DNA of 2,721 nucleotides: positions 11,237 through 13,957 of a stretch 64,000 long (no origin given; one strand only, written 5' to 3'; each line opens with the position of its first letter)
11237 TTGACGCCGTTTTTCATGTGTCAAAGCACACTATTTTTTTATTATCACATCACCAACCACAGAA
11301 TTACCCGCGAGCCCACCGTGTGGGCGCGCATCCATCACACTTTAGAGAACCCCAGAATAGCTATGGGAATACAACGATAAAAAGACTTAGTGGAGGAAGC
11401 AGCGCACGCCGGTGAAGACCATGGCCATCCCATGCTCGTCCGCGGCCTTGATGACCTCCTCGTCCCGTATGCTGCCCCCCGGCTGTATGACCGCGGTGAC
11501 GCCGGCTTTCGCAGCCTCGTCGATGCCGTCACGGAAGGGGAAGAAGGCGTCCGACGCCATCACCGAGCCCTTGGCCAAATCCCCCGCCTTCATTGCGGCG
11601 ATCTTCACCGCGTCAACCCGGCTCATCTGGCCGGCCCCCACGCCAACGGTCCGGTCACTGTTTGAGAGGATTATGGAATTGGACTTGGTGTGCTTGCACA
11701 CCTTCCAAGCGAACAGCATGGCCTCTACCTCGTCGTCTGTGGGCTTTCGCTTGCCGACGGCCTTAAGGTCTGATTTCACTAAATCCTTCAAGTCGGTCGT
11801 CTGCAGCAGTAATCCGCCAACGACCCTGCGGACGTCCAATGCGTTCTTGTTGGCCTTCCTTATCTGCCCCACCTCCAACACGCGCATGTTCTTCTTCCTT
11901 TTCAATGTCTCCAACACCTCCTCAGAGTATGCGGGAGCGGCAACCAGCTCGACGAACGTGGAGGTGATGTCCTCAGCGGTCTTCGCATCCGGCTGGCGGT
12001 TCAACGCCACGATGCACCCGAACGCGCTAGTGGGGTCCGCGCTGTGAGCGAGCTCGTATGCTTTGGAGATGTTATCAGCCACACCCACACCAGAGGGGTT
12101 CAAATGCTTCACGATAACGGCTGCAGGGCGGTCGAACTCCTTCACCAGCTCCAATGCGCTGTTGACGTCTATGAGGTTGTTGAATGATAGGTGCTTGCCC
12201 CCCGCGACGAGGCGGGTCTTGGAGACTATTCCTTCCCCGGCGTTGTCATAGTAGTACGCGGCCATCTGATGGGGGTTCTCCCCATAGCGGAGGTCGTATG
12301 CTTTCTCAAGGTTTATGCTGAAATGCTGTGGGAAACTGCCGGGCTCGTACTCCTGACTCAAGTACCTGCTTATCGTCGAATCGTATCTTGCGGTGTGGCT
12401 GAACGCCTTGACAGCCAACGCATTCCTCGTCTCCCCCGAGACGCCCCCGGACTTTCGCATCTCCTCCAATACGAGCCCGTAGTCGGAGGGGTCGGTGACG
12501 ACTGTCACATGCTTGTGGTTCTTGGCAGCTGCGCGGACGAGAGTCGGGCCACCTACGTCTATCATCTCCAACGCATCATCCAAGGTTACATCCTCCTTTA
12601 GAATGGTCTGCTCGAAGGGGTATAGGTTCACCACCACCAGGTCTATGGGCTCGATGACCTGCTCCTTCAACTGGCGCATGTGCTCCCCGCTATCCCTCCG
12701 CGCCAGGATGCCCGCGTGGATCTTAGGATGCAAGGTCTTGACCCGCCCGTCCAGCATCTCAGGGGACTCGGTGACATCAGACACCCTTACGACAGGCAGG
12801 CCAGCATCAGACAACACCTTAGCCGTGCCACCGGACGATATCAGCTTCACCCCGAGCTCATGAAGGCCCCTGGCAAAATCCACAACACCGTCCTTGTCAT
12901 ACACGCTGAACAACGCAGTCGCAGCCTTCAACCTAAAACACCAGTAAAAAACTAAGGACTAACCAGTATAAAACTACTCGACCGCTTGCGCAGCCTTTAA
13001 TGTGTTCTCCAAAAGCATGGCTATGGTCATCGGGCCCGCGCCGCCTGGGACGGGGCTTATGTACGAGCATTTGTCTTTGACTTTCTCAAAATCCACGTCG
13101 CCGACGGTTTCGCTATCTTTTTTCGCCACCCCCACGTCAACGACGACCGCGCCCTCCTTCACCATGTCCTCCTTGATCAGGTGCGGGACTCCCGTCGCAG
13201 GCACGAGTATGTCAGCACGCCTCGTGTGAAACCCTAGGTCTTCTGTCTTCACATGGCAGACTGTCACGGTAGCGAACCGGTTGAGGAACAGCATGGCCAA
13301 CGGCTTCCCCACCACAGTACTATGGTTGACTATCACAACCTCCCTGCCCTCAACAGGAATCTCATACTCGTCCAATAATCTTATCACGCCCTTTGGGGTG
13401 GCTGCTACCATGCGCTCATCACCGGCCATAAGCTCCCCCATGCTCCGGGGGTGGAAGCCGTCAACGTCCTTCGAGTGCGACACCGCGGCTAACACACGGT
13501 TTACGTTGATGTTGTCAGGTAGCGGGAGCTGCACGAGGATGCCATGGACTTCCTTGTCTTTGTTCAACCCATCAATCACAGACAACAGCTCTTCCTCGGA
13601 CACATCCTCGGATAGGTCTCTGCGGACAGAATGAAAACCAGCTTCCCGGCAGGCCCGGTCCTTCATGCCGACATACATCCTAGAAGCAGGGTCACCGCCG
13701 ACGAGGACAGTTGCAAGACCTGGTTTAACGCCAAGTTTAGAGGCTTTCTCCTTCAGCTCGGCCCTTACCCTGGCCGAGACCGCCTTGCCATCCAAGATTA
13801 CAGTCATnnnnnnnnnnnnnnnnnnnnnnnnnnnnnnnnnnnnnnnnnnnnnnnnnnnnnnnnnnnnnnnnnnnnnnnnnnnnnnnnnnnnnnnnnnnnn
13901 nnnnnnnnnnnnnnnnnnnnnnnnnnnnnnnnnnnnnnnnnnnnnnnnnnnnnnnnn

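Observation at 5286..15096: Compact folate-dependent one-carbon / purine module (purN, folC-fhs, purH-folD-glyA) in an archaeal context, with ATGA start/stop coupling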

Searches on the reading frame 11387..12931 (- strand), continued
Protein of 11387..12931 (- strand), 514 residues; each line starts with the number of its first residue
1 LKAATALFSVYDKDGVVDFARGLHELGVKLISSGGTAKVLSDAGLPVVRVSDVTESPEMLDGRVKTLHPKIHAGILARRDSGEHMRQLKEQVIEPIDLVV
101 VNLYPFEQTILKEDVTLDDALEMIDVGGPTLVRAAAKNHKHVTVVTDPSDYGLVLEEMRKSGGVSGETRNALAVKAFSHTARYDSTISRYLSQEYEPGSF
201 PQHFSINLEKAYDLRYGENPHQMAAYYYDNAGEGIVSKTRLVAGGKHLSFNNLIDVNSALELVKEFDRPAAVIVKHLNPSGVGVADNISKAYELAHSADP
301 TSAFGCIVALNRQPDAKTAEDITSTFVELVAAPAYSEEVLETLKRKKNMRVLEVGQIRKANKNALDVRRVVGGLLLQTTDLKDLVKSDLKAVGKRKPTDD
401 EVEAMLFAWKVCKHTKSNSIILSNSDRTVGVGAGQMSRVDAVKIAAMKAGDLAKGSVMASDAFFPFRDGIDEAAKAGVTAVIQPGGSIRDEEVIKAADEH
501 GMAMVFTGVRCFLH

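Call 45: find_encoding_contigs(protein=P0156, flank=10000, max_places=1)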
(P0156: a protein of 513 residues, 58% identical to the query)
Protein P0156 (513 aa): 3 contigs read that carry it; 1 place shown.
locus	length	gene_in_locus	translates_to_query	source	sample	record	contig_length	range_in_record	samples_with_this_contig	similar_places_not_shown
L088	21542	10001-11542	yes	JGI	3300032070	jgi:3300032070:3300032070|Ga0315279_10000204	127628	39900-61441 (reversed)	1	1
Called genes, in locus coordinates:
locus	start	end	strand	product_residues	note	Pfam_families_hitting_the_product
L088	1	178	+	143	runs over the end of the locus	-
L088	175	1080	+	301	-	-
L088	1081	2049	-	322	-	PF00814:TsaD, PF22521:HypF_C_2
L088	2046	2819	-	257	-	PF02517:Rce1-like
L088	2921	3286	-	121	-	PF01282:Ribosomal_S24e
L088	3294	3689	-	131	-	PF21485:IF5A-like_N, PF01287:eIF-5a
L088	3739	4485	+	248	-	PF01026:TatD_DNase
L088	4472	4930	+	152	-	PF01936:NYN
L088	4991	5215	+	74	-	PF01423:LSM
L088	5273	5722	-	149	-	PF13840:ACT_7, PF22468:ACT_9, PF22629:ACT_AHAS_ss (faint), PF13840:ACT_7, PF22468:ACT_9 (weak), PF01842:ACT (weak)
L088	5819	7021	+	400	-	-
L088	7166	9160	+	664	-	-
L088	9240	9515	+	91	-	-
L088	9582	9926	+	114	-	PF01638:HxlR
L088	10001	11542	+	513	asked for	PF02142:MGS, PF01808:AICARFT_IMPCHas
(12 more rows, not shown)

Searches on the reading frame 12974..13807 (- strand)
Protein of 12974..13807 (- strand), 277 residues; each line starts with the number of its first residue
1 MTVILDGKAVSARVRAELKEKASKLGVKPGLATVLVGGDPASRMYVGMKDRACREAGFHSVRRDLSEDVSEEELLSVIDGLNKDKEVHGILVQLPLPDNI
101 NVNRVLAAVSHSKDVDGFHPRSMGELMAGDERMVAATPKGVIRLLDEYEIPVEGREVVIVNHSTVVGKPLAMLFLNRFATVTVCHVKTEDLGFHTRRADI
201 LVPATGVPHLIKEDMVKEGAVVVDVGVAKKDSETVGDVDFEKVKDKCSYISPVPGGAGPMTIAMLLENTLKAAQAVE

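Call 3: search_protein_families(library=pfam, proteins=[window:12974-13807:-])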
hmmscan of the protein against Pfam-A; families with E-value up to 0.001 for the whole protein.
window:12974-13807:- (277 aa): 2 families
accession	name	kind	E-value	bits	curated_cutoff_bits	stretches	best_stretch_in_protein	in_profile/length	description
PF02882.25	THF_DHG_CYH_C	-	4.2e-62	208.6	27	1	119-275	1-158/160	Tetrahydrofolate dehydrogenase/cyclohydrolase, NAD(P)-binding domain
PF00763.28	THF_DHG_CYH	-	2.2e-39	134.7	32.8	1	5-116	1-115/115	Tetrahydrofolate dehydrogenase/cyclohydrolase, catalytic domain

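Call 4: search_protein_families(library=ncbifam, proteins=[window:12974-13807:-])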
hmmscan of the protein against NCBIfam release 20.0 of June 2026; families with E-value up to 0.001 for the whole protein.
window:12974-13807:- (277 aa): 30 families (the best 25 are shown)
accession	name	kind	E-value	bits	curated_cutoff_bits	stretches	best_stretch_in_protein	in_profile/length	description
NF010773.0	PRK14176.1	equivalog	2e-112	375.3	437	1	3-275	9-285/287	bifunctional 5,10-methylene-tetrahydrofolate dehydrogenase/ 5,10-methylene-tetrahydrofolate cyclohydrolase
NF010787.0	PRK14191.1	equivalog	1.7e-108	362.1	423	1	3-275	2-279/285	bifunctional methylenetetrahydrofolate dehydrogenase/methenyltetrahydrofolate cyclohydrolase FolD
NF010780.0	PRK14183.1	equivalog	9.4e-105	349.9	480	1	4-275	3-279/283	bifunctional 5,10-methylene-tetrahydrofolate dehydrogenase/ 5,10-methylene-tetrahydrofolate cyclohydrolase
NF010786.0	PRK14189.1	subfamily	2.2e-103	345.3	421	1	3-274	4-279/285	bifunctional methylenetetrahydrofolate dehydrogenase/methenyltetrahydrofolate cyclohydrolase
NF010775.0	PRK14178.1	equivalog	1.3e-99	332.9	465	1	3-274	1-272/279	bifunctional methylenetetrahydrofolate dehydrogenase/methenyltetrahydrofolate cyclohydrolase FolD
NF008058.0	PRK10792.1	equivalog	4.7e-96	321.1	355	1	3-275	4-281/285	bifunctional methylenetetrahydrofolate dehydrogenase/methenyltetrahydrofolate cyclohydrolase FolD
NF010763.0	PRK14166.1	equivalog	1.2e-95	319.8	501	1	4-274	3-278/282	bifunctional 5,10-methylene-tetrahydrofolate dehydrogenase/ 5,10-methylene-tetrahydrofolate cyclohydrolase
NF010776.0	PRK14179.1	equivalog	2.1e-95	319.1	445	1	1-274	1-279/284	bifunctional methylenetetrahydrofolate dehydrogenase/methenyltetrahydrofolate cyclohydrolase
NF010770.0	PRK14173.1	equivalog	9.6e-94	313.8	411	1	3-274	4-279/287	bifunctional 5,10-methylene-tetrahydrofolate dehydrogenase/ 5,10-methylene-tetrahydrofolate cyclohydrolase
NF010781.0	PRK14184.1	equivalog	4.6e-93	311.4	438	1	3-273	2-280/286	bifunctional 5,10-methylene-tetrahydrofolate dehydrogenase/ 5,10-methylene-tetrahydrofolate cyclohydrolase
NF010764.0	PRK14167.1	subfamily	1e-92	310.6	477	1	1-274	1-287/297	bifunctional 5,10-methylene-tetrahydrofolate dehydrogenase/ 5,10-methylene-tetrahydrofolate cyclohydrolase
NF010785.0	PRK14188.1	subfamily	1.1e-92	310.2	396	1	2-275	3-288/297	bifunctional methylenetetrahydrofolate dehydrogenase/methenyltetrahydrofolate cyclohydrolase FolD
NF010783.0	PRK14186.1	equivalog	3.1e-91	305.6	333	1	1-272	1-281/297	bifunctional methylenetetrahydrofolate dehydrogenase/methenyltetrahydrofolate cyclohydrolase FolD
NF010789.1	PRK14193.1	equivalog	1.2e-88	296.9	401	1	2-274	2-279/281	bifunctional methylenetetrahydrofolate dehydrogenase/methenyltetrahydrofolate cyclohydrolase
NF010766.0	PRK14169.1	equivalog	4.8e-86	288.7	450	1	1-274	1-278/283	bifunctional methylenetetrahydrofolate dehydrogenase/methenyltetrahydrofolate cyclohydrolase FolD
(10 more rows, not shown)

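Call 59: search_solved_structures(query=window:12974-13807:-, max_evalue=1e-30)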
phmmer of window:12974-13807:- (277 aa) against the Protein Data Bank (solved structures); distinct sequences matched with E-value up to 1e-30: 26.
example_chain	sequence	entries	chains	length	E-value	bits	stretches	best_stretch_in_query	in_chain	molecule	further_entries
3p2o_A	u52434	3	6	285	8.2e-89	300.7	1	3-274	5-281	Bifunctional protein folD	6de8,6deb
3l07_A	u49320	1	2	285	1e-80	274.2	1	3-275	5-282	Bifunctional protein folD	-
6ape_A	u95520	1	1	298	2.5e-77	263.1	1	3-273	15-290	Bifunctional protein FolD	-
6v6y_A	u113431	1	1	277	1.5e-73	250.7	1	4-273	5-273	Bifunctional protein FolD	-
1b0a_A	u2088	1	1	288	1.7e-73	250.5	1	4-273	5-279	PROTEIN (FOLD BIFUNCTIONAL PROTEIN)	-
5o22_A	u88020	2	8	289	1.8e-73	250.4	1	4-273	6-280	Bifunctional protein FolD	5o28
5o2a_A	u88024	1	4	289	9.3e-73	248.1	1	4-273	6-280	Bifunctional protein FolD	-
4a5o_A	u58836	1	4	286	1.8e-70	240.5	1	4-274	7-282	BIFUNCTIONAL PROTEIN FOLD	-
8wfc_A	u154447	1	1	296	4.2e-69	236.1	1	4-274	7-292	Bifunctional protein FolD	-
5nhs_A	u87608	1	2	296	1e-68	234.8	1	4-275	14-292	Bifunctional protein FolD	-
2c2x_A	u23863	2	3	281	7.4e-67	228.7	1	3-274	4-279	METHYLENETETRAHYDROFOLATE DEHYDROGENASE-METHENYLTETRAHYDROFOLATE CYCLOHYDROLASE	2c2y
4b4u_A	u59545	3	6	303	2e-64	220.8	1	1-274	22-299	BIFUNCTIONAL PROTEIN FOLD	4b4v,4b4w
5zf1_A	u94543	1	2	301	2.8e-64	220.3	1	2-275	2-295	5,10-methylenetetrahydrofolate dehydrogenase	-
7ehj_A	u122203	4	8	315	7.2e-62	212.4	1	9-275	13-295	Bifunctional methylenetetrahydrofolate dehydrogenase/cyclohydrolase, mitochondrial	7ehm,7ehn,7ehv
5tc4_A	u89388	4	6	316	7.4e-62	212.3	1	9-275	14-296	Bifunctional methylenetetrahydrofolate dehydrogenase/cyclohydrolase, mitochondrial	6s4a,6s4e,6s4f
3ngl_A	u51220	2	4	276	1.2e-53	185.5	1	4-274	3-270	Bifunctional protein folD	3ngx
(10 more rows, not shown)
